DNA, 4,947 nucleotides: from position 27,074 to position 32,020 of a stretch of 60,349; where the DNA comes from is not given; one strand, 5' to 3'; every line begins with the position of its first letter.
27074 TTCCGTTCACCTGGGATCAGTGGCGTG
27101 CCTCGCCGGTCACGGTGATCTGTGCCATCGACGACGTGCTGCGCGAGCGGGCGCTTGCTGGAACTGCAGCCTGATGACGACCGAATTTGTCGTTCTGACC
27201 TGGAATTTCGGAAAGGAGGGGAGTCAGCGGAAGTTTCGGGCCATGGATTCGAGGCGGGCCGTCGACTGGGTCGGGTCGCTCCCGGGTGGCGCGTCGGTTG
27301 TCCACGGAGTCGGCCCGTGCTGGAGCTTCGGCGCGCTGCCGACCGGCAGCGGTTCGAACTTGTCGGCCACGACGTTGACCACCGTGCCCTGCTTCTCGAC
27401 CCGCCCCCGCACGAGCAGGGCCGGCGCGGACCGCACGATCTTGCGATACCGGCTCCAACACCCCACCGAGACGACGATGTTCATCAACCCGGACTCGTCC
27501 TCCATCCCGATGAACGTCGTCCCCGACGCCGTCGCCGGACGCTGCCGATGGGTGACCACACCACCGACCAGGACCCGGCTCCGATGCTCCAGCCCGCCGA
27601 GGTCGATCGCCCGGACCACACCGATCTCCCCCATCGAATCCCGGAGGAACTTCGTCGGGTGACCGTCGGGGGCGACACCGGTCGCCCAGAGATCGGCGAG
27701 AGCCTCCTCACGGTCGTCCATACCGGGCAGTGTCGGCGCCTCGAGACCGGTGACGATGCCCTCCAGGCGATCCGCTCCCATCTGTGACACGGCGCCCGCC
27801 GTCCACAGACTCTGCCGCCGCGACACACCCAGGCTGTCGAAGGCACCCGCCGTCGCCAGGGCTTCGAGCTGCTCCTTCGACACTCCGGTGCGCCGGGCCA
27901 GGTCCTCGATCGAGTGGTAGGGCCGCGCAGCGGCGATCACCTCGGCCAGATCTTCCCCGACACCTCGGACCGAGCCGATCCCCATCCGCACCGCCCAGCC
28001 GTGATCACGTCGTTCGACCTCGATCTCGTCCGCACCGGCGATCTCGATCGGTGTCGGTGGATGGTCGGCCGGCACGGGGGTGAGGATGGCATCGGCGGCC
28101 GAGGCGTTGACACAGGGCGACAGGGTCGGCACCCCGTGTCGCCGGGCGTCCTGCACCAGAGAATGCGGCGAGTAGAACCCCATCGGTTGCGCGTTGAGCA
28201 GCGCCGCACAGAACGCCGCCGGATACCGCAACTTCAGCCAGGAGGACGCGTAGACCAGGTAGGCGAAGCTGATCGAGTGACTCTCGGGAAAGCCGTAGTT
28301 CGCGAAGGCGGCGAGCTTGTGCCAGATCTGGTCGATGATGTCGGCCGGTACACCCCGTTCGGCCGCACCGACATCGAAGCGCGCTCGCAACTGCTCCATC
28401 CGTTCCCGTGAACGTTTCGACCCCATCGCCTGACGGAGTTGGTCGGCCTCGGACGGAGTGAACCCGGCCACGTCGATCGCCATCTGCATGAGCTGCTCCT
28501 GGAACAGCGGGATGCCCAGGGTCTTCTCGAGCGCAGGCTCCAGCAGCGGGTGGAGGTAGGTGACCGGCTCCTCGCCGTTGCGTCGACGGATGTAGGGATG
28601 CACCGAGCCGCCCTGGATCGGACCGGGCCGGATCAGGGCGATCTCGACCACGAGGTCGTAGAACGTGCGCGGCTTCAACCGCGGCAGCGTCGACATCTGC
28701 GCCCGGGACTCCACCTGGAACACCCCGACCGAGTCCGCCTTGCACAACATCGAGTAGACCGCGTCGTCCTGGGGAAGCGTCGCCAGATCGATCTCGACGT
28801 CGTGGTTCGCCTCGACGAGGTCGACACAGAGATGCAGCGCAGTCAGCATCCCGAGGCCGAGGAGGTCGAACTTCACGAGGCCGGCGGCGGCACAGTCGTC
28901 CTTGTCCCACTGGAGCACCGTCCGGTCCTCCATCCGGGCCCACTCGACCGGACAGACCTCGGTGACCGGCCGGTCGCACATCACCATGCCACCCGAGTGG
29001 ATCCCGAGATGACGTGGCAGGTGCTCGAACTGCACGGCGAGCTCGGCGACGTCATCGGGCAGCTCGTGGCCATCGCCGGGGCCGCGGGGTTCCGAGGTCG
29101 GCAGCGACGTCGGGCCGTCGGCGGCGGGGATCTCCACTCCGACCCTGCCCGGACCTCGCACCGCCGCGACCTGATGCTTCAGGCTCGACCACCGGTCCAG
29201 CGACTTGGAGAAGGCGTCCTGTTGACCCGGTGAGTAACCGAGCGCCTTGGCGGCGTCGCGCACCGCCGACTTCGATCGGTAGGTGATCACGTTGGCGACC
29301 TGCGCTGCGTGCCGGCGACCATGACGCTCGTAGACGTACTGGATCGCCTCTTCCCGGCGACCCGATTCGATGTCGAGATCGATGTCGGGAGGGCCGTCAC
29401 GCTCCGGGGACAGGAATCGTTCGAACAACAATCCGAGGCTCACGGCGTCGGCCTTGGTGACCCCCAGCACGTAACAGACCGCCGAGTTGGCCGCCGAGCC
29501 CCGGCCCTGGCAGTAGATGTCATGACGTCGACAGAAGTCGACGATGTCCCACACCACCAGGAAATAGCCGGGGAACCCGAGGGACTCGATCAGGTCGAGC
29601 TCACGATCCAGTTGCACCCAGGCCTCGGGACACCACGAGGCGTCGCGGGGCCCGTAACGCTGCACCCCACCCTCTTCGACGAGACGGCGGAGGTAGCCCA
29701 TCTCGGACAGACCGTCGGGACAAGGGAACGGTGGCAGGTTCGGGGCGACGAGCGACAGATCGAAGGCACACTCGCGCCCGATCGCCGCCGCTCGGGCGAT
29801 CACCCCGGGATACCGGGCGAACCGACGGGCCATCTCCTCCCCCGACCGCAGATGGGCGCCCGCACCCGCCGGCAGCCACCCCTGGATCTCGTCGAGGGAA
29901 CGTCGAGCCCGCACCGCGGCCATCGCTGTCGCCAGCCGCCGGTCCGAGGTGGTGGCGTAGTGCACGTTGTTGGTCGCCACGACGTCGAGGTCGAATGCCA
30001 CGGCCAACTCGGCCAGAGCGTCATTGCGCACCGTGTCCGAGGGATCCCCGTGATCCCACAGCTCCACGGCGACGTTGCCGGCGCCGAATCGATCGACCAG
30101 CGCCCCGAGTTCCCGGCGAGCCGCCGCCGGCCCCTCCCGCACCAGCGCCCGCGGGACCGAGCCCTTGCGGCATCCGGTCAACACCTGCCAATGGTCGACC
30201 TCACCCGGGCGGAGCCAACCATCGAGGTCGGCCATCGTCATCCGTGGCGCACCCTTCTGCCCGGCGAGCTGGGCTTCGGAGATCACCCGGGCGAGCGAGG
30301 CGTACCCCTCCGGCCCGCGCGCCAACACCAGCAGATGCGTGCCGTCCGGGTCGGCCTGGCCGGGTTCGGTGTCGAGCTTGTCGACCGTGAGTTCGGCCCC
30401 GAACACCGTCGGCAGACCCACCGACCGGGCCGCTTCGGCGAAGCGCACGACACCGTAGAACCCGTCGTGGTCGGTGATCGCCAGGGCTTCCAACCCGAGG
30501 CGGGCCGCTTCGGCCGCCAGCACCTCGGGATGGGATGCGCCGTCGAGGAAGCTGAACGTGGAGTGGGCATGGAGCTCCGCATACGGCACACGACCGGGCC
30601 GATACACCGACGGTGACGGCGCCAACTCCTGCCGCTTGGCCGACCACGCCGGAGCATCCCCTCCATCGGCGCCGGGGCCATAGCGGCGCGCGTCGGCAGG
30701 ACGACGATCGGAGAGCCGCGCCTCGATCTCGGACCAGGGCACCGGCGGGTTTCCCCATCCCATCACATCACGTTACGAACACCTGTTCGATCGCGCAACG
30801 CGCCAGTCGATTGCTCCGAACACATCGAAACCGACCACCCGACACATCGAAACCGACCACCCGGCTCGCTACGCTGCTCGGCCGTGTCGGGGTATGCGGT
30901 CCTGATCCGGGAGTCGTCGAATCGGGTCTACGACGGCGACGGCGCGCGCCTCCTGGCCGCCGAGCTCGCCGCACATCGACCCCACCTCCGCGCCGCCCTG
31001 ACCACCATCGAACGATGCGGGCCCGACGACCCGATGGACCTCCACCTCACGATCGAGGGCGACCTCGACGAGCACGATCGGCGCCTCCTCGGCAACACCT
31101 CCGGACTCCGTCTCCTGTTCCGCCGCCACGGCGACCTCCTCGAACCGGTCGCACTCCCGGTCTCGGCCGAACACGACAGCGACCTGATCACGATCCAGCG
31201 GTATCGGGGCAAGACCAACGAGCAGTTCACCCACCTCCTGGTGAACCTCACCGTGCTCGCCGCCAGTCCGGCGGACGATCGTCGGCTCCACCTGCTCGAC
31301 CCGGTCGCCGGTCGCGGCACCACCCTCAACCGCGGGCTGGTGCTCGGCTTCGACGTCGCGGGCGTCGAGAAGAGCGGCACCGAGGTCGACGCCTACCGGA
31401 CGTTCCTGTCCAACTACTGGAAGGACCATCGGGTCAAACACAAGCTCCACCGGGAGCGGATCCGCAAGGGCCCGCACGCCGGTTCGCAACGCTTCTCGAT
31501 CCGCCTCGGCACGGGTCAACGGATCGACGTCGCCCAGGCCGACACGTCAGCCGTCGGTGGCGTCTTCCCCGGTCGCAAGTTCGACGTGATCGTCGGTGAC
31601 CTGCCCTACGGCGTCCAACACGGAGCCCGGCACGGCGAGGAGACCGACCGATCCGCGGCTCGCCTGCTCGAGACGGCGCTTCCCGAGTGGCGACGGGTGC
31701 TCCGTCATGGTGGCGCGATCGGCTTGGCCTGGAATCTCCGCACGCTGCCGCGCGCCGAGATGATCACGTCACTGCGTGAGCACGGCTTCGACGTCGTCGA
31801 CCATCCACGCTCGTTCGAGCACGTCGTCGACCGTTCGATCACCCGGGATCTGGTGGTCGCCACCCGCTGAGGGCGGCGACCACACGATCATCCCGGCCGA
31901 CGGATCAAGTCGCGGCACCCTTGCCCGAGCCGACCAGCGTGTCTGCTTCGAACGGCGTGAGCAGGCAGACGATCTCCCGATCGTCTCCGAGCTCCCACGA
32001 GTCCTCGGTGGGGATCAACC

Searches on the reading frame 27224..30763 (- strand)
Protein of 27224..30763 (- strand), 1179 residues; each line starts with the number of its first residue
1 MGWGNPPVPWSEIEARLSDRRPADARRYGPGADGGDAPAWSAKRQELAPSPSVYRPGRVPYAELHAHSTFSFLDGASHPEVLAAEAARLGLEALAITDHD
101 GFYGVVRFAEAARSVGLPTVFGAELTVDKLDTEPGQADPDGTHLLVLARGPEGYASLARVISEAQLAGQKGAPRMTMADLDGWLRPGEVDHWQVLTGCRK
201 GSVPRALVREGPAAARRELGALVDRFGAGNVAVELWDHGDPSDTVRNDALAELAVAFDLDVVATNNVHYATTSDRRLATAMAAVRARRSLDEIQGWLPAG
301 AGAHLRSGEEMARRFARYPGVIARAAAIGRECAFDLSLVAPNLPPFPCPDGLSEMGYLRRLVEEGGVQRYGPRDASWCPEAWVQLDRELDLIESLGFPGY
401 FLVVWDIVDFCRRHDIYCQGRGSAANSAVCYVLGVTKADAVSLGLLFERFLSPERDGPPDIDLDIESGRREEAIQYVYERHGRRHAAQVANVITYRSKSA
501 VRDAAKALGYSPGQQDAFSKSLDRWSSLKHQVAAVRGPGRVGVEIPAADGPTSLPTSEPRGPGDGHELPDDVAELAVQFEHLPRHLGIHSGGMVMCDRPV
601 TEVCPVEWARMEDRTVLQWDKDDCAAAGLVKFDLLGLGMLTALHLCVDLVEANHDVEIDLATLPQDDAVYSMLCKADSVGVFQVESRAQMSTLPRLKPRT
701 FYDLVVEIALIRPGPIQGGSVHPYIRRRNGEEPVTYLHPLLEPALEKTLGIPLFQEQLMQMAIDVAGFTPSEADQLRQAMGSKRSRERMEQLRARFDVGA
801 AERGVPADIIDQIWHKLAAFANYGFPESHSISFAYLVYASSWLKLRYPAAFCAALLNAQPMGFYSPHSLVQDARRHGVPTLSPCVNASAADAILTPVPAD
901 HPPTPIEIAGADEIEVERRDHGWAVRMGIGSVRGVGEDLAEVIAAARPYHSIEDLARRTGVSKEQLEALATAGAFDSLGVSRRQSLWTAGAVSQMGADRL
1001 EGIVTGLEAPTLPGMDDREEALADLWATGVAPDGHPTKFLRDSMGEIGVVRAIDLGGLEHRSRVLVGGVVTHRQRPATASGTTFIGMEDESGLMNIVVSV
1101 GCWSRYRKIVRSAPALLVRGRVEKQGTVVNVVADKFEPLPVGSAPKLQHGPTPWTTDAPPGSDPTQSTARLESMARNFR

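Call 40: search_protein_families(library=ncbifam, proteins=[window:27224-30763:-], max_evalue=0.001)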
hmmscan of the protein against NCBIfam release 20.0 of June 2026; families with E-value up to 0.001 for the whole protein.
window:27224-30763:- (1179 aa): 16 families
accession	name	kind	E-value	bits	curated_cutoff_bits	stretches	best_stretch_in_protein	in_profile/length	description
NF004225.0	PRK05672.1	subfamily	0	1421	939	1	59-1178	4-1046/1047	error-prone DNA polymerase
NF004226.0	PRK05673.1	equivalog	3e-216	720.8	1002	1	61-1139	6-1062/1146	DNA polymerase III subunit alpha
TIGR00594.1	polc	superfamily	3.1e-191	638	434.35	1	62-991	2-894/1022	DNA polymerase III subunit alpha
NF005298.0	PRK06826.1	equivalog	5.2e-188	627.2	1260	2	61-988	5-892/1151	DNA polymerase III subunit alpha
NF005617.0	PRK07374.1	equivalog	3e-144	482.5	1653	1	61-891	3-825/1170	DNA polymerase III subunit alpha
NF005377.0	PRK06920.1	equivalog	1.1e-141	473.8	1806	1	61-889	3-790/1108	DNA polymerase III subunit alpha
NF007079.0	PRK09532.1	equivalog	1.1e-115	387.8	1525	1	61-826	3-777/876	DNA polymerase III subunit alpha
NF005582.0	PRK07279.1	equivalog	1.9e-110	370.5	1279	4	574-859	433-714/1033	DNA polymerase III subunit alpha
NF005516.0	PRK07135.1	equivalog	2.8e-103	346.9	1084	2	331-894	205-747/974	DNA polymerase III DnaE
NF004550.0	PRK05898.1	equivalog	5.5e-101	339.3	1182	1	260-860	136-709/971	DNA polymerase III subunit alpha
NF001688.0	PRK00448.1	equivalog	6.7e-19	67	873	2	63-127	340-404/1445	PolC-type DNA polymerase III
TIGR01405.1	polC_Gram_pos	equivalog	4.2e-17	61.2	1043.45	2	62-127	105-170/1211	DNA polymerase III subunit alpha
NF005616.0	PRK07373.1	equivalog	5.3e-13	48.3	646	1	821-891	34-104/449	DNA polymerase III subunit alpha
NF041577.1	nside_bi_sphtase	equivalog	8.4e-10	38.3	400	1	62-128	4-68/276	3',5'-nucleoside bisphosphate phosphatase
NF038032.1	CehA_McbA_metalo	domain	3.3e-05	23.4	80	1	62-126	5-68/315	CehA/McbA family metallohydrolase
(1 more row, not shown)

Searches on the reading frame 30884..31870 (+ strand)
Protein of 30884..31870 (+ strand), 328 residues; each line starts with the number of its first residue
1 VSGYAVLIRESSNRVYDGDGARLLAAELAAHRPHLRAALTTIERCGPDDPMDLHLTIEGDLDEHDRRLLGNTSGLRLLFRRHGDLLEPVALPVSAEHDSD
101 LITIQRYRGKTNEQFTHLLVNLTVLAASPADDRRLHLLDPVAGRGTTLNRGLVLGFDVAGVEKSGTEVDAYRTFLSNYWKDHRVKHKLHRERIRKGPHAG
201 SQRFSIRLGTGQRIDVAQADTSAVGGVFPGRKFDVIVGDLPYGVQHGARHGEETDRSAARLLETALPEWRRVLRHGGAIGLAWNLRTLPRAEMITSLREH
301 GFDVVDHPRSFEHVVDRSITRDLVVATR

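Call 40: search_protein_families(library=ncbifam, proteins=[window:30884-31870:+], max_evalue=0.001)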
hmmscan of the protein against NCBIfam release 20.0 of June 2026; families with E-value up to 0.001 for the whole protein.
window:30884-31870:+ (328 aa): 1 family
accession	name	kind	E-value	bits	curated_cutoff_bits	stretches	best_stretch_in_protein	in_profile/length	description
TIGR01177.1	TIGR01177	hypoth_equivalog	2.4e-05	23.8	316.55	1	214-326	232-330/330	TIGR01177 family methyltransferase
